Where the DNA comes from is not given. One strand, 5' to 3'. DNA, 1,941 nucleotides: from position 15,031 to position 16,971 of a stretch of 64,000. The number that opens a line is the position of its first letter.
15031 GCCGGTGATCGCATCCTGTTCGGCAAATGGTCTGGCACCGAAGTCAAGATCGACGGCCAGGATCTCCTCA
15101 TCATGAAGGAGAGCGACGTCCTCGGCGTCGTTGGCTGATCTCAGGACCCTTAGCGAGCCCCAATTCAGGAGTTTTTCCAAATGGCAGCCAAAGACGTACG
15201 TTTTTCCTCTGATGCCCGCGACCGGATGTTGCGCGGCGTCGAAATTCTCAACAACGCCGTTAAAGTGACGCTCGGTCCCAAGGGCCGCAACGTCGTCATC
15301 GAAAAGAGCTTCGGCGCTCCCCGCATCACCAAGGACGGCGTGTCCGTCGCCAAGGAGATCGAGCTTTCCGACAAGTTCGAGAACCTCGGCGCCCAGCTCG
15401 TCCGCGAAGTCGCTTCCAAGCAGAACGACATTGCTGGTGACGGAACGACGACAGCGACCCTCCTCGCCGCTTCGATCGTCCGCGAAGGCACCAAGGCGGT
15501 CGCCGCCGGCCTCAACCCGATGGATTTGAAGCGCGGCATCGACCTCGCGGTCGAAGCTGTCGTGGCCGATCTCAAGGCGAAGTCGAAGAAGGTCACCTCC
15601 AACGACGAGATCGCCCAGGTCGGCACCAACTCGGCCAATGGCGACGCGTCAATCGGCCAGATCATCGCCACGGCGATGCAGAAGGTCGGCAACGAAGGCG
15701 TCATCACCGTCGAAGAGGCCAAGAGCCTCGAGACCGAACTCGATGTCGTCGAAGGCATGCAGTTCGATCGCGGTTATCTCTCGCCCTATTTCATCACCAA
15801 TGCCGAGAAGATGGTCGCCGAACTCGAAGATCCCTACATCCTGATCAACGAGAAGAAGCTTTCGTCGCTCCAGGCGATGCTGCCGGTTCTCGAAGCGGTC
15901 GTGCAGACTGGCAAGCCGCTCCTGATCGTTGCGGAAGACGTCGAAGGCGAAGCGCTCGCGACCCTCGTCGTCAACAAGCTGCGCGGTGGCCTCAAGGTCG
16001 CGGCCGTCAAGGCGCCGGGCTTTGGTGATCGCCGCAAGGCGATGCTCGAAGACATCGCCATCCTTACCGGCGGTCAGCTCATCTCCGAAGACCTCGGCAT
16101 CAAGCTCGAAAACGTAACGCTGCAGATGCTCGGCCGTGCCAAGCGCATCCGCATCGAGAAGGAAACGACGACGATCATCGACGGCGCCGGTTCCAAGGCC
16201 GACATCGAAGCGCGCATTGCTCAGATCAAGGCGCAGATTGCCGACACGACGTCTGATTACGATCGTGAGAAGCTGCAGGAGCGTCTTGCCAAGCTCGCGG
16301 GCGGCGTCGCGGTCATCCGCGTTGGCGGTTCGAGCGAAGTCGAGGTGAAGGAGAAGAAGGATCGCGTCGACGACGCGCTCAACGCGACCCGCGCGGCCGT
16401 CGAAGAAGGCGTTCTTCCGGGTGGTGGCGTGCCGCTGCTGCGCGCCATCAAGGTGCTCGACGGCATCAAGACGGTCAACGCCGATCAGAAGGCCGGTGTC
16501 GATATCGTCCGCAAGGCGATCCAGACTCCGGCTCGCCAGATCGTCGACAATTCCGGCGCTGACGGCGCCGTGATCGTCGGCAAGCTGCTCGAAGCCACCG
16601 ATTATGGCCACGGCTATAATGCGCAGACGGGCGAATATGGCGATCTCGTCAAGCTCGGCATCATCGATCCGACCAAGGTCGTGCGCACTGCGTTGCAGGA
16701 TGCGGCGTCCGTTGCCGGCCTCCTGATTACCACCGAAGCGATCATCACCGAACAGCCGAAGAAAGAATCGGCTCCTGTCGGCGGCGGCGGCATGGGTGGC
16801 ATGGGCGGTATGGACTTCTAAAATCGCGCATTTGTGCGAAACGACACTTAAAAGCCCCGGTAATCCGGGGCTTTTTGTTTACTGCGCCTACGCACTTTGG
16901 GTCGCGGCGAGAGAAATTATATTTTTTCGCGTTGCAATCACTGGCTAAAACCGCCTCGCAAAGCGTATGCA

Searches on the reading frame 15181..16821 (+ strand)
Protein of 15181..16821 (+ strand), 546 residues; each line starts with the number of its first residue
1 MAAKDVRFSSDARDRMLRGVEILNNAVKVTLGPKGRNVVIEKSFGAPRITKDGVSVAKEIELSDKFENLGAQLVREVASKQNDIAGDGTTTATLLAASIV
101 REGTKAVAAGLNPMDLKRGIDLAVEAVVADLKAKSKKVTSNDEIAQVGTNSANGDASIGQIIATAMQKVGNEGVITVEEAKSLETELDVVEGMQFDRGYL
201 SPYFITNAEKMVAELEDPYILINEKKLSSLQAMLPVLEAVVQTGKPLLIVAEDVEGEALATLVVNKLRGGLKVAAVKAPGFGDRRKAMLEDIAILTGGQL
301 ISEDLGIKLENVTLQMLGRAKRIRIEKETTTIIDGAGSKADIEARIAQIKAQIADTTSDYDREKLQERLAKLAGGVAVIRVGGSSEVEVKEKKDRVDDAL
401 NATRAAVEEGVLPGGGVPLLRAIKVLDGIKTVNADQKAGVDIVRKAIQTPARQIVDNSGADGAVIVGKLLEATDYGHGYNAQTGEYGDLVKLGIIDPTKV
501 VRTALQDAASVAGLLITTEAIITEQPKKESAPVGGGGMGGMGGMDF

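Call 40: search_protein_families(library=pfam, proteins=[window:15181-16821:+], max_evalue=0.00001)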
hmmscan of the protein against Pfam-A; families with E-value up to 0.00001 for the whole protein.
window:15181-16821:+ (546 aa): 1 family
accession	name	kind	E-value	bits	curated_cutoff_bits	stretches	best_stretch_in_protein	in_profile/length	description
PF00118.29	Cpn60_TCP1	-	1.8e-78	264.8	34.3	1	23-525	1-489/490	TCP-1/cpn60 chaperonin family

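Call 68: find_homologous_proteins(query=window:15181-16821:+, max_evalue=1e-100)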
Query window:15181-16821:+ (546 aa): 8000 proteins with E <= 1e-100 among 8000 candidates; the best 120 are listed.
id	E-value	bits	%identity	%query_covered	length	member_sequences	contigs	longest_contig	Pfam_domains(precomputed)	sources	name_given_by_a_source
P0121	0.0e+0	1194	79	97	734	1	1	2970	PF00118.30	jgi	-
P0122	0.0e+0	1163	75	81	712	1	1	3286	PF00118.30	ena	-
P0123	0.0e+0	1126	100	100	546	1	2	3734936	PF00118.30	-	-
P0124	0.0e+0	1116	98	100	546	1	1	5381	PF00118.30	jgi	jgi:chaperonin GroEL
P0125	0.0e+0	1116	98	100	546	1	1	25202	PF00118.30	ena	-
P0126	0.0e+0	1115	98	100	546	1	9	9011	PF00118.30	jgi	jgi:chaperonin GroEL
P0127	0.0e+0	1113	98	100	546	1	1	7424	PF00118.30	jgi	jgi:chaperonin GroEL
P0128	0.0e+0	1113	98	100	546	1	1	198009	PF00118.30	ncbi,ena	-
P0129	0.0e+0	1111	98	100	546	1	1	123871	PF00118.30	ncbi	-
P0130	0.0e+0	1098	96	100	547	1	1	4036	PF00118.30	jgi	jgi:chaperonin GroEL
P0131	0.0e+0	1083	95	100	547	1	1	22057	PF00118.30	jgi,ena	-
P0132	0.0e+0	1082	95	100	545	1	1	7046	PF00118.30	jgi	jgi:chaperonin GroEL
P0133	0.0e+0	1082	95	100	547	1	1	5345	PF00118.30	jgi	-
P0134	0.0e+0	1082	95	100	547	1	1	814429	PF00118.30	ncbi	ncbi:MAG: chaperonin GroEL [Pseudomonadota bacterium]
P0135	0.0e+0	1080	95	100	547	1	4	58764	PF00118.30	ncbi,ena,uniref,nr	ncbi:chaperonin GroEL [uncultured Methylovirgula sp.]|uniref:chaperonin GroEL n=1 Tax=uncultured Met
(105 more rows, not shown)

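Call 82: find_encoding_contigs(protein=P0123, flank=2000, max_places=4)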
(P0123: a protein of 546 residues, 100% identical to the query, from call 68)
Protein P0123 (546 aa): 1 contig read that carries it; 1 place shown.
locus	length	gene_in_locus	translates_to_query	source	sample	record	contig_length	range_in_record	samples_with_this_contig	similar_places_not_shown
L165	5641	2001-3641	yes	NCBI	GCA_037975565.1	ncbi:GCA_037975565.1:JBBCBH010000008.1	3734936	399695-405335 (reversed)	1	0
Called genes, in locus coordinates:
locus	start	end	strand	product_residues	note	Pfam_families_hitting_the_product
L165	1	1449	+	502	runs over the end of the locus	PF00089:Trypsin, PF13365:Trypsin_2, PF00595:PDZ, PF13180:PDZ_2, PF17820:PDZ_6, PF00595:PDZ (weak), PF13180:PDZ_2, PF17820:PDZ_6 (weak)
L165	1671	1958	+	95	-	PF00166:Cpn10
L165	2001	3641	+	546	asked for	PF00118:Cpn60_TCP1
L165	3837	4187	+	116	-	PF00216:Bac_DNA_binding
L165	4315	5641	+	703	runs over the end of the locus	PF05992:SbmA_BacA, PF06472:ABC_membrane_2, PF00005:ABC_tran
